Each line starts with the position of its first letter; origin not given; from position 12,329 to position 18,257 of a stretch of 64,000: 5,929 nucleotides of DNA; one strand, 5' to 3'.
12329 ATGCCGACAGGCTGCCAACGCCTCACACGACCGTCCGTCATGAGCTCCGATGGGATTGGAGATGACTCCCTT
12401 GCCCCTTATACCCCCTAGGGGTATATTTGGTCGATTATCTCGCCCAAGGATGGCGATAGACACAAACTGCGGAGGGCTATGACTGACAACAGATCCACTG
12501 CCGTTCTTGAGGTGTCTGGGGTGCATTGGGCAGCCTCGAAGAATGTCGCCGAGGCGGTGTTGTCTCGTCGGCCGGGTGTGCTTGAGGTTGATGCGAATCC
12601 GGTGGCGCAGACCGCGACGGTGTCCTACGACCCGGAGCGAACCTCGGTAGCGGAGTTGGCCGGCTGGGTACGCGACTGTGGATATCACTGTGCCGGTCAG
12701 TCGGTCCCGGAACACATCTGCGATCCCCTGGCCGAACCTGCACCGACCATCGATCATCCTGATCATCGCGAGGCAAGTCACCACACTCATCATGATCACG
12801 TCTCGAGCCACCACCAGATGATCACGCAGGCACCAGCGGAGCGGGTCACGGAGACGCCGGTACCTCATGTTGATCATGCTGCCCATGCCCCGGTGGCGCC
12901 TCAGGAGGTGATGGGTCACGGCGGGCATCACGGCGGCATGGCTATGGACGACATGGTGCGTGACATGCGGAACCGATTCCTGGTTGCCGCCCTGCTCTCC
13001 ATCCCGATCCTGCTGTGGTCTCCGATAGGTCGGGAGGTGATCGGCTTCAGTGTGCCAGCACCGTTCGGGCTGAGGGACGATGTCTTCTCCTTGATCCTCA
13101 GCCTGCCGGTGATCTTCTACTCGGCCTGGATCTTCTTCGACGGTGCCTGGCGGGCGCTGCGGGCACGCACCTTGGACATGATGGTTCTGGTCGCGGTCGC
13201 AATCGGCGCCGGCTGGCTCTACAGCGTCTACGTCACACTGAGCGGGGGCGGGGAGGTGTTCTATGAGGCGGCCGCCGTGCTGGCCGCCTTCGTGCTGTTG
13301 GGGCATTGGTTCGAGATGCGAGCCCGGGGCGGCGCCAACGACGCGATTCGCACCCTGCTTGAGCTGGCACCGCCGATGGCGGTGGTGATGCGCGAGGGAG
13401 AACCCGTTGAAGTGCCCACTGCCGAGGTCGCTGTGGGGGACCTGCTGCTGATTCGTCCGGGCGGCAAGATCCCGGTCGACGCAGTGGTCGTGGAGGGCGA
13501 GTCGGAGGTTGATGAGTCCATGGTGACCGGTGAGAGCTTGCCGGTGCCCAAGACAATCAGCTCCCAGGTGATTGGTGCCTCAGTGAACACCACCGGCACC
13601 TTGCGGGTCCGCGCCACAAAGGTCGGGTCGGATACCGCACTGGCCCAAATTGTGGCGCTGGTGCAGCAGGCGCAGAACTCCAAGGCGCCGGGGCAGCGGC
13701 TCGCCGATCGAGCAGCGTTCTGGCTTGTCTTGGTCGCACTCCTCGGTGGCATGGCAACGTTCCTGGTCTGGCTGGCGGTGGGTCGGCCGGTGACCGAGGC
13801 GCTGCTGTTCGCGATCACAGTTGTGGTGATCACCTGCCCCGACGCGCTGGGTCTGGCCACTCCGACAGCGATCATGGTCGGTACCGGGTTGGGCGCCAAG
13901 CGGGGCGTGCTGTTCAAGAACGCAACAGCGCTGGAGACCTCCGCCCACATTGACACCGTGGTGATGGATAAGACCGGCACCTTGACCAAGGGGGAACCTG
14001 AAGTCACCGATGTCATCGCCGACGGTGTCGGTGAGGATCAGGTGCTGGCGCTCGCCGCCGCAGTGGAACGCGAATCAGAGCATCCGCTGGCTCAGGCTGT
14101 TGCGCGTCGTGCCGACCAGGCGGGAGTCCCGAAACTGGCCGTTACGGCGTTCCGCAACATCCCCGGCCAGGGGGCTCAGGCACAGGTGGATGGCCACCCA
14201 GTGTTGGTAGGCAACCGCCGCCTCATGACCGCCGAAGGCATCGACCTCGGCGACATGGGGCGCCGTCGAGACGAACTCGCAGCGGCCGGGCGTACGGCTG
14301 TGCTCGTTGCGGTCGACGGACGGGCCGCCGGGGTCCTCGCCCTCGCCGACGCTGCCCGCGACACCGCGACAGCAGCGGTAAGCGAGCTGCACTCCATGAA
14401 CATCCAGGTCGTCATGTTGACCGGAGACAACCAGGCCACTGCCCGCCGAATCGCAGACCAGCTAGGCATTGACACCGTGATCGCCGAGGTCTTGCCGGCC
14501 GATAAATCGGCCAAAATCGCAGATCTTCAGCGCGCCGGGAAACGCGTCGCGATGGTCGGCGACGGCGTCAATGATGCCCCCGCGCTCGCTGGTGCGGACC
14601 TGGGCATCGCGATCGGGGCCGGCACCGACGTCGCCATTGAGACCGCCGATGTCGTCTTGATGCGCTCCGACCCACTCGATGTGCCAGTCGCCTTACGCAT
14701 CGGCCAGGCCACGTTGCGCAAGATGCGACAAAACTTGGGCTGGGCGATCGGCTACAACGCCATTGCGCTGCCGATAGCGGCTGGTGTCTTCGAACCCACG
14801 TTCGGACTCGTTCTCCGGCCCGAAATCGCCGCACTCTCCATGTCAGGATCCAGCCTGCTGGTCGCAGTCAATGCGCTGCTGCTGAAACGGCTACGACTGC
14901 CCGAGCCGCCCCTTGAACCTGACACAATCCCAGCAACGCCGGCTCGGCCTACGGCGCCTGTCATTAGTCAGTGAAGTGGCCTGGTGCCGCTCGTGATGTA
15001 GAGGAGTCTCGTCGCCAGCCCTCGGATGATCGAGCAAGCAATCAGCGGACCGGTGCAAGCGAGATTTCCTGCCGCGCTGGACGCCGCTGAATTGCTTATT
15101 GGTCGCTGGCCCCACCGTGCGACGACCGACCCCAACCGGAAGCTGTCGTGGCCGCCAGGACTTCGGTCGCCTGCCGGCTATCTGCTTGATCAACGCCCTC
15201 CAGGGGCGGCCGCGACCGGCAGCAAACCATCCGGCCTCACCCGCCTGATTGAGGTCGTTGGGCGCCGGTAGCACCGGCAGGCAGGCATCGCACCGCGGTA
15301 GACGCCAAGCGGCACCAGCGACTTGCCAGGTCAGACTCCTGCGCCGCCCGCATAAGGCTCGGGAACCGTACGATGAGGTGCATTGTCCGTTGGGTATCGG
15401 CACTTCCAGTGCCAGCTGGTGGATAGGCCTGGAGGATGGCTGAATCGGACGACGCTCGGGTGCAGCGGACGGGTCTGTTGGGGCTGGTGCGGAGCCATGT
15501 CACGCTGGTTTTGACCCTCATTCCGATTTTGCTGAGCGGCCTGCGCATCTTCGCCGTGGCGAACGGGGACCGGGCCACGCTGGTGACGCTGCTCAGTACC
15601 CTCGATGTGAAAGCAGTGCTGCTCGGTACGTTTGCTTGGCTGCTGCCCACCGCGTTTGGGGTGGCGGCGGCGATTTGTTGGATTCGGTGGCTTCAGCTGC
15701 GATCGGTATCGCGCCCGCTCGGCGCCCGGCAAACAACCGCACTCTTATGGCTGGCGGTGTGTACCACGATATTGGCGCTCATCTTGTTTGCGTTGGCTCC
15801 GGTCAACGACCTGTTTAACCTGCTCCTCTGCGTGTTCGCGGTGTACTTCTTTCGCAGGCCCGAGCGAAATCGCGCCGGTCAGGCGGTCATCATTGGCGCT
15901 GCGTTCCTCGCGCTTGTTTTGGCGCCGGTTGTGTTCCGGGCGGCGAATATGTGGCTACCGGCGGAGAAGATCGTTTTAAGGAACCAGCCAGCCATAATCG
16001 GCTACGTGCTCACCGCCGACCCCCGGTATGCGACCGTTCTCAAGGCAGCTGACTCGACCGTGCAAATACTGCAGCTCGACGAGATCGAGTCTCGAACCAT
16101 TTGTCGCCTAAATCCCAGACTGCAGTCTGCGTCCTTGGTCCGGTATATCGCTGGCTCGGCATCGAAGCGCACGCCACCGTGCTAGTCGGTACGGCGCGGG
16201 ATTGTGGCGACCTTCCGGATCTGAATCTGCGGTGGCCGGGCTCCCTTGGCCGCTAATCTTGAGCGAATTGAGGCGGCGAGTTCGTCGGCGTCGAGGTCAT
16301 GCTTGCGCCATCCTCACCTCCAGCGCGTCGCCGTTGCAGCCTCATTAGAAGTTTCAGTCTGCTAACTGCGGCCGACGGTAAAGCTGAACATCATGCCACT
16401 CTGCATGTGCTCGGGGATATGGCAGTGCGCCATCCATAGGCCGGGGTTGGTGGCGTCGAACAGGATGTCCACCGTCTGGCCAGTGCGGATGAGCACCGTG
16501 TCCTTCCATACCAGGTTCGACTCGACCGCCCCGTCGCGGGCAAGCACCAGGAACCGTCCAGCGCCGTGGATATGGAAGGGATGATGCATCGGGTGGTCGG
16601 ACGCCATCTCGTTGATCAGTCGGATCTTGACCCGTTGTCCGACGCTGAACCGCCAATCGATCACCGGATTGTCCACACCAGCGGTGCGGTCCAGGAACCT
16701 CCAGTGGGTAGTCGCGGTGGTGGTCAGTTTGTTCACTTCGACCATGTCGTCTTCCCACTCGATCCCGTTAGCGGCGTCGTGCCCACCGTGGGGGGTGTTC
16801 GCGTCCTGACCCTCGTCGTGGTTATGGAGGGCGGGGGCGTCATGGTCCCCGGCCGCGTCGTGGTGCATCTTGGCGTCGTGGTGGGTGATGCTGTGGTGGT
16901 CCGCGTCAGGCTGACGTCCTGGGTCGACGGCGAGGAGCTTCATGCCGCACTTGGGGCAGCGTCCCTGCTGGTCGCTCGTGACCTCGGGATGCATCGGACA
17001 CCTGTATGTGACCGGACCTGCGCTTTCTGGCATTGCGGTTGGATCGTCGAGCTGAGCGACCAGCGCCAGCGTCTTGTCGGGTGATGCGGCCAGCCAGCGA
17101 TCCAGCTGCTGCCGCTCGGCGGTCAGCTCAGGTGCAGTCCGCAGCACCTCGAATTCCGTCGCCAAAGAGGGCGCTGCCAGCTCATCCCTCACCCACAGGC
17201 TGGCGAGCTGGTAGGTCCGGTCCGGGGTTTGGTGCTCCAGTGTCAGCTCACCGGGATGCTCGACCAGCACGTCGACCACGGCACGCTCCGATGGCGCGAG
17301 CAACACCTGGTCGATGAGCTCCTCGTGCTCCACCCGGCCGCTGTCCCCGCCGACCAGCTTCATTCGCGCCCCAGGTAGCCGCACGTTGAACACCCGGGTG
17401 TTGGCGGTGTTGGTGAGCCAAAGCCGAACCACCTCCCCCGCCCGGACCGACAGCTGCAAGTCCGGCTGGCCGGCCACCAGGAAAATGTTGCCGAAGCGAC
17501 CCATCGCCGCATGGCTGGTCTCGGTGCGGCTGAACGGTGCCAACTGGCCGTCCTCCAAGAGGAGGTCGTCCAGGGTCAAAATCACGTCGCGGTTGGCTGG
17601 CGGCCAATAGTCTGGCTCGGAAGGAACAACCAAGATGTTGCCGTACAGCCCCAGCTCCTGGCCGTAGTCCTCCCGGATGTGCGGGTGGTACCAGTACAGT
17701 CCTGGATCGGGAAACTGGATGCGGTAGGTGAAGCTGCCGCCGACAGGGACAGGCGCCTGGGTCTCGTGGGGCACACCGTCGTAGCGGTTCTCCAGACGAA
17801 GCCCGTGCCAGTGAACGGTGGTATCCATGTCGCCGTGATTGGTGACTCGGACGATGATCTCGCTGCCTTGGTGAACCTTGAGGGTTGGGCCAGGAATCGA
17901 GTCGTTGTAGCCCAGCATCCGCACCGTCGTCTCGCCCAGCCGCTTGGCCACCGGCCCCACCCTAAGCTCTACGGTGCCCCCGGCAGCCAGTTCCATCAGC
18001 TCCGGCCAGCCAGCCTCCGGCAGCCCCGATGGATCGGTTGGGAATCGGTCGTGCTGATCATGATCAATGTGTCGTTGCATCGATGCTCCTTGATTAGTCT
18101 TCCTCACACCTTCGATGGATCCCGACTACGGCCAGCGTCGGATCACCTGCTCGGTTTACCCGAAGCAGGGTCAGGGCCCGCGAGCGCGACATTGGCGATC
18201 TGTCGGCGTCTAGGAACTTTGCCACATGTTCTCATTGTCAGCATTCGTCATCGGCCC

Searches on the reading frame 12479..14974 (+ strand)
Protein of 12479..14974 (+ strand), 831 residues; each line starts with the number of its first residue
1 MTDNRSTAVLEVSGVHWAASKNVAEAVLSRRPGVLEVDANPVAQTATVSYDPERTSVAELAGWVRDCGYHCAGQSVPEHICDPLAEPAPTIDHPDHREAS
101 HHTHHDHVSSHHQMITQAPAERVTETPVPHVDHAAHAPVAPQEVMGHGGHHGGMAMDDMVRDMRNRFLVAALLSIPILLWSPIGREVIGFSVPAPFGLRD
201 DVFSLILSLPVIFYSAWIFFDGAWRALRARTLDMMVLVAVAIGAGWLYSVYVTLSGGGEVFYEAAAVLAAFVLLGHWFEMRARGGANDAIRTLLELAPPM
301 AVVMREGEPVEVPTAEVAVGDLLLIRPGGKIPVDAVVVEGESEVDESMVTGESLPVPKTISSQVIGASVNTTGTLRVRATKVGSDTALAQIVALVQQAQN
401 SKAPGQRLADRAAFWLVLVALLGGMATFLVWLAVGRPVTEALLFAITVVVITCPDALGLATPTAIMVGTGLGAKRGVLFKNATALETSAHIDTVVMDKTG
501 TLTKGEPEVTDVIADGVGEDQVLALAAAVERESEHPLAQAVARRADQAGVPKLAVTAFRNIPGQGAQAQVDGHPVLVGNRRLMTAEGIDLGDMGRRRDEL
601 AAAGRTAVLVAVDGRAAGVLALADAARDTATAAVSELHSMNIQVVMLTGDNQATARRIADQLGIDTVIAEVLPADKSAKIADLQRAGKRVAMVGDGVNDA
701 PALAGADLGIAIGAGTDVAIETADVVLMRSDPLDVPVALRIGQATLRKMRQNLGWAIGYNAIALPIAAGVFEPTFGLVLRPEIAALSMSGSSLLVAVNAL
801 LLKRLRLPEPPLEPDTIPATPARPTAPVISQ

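Call 15: find_encoding_contigs(protein=window:12479-14974:+, flank=10000, max_places=2)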
Protein window:12479-14974:+ (831 aa): no gene with exactly this product is on record in the collection.

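Call 17: search_protein_families(library=pfam, proteins=[window:12479-14974:+], max_evalue=0.001)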
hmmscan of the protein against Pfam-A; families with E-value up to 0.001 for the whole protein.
window:12479-14974:+ (831 aa): 5 families
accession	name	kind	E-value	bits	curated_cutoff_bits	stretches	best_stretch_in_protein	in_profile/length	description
PF00122.25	E1-E2_ATPase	-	8.8e-56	188.7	28.1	1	295-475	1-181/181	E1-E2 ATPase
PF00702.32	Hydrolase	-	2e-38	133.2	26.4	1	491-707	1-191/191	haloacid dehalogenase-like hydrolase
PF00403.32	HMA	-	8.1e-14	52.2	24.8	1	9-70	1-62/62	Heavy-metal-associated domain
PF08282.18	Hydrolase_3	-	1.2e-05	25.6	20.9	0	683-727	199-243/255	haloacid dehalogenase-like hydrolase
PF12710.13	HAD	-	0.0003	21.7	27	0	623-703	83-188/189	haloacid dehalogenase-like hydrolase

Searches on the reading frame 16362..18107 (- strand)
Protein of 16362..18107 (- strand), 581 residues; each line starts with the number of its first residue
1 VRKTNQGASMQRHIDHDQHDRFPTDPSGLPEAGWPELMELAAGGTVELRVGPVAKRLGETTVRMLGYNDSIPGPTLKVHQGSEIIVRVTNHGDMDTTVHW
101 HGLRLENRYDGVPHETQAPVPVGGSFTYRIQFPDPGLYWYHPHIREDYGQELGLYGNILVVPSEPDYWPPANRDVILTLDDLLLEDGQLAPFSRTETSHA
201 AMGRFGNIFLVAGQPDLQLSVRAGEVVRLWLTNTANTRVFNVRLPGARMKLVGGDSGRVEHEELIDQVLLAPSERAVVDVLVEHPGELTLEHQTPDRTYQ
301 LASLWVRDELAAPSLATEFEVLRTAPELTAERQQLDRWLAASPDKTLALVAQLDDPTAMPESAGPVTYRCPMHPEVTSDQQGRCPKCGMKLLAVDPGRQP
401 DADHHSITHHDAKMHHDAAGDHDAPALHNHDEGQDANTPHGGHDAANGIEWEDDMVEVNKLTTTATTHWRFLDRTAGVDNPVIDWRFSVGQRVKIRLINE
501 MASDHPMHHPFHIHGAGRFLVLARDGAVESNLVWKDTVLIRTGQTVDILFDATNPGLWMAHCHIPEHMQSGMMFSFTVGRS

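Call 17: search_protein_families(library=pfam, proteins=[window:16362-18107:-], max_evalue=0.001)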
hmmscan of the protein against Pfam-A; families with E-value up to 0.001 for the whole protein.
window:16362-18107:- (581 aa): 4 families
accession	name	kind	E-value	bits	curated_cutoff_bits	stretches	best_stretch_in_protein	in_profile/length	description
PF07732.21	Cu-oxidase_3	-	1.6e-32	112.5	21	1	55-163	8-117/119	Multicopper oxidase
PF07731.20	Cu-oxidase_2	-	1.3e-29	103.2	20.4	2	469-579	22-134/137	Multicopper oxidase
PF19335.5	HMBD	-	4e-13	49.5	23.6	1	368-392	2-26/28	Heavy metal binding domain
PF00394.28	Cu-oxidase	-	2e-10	41.4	21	0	478-568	53-143/157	Multicopper oxidase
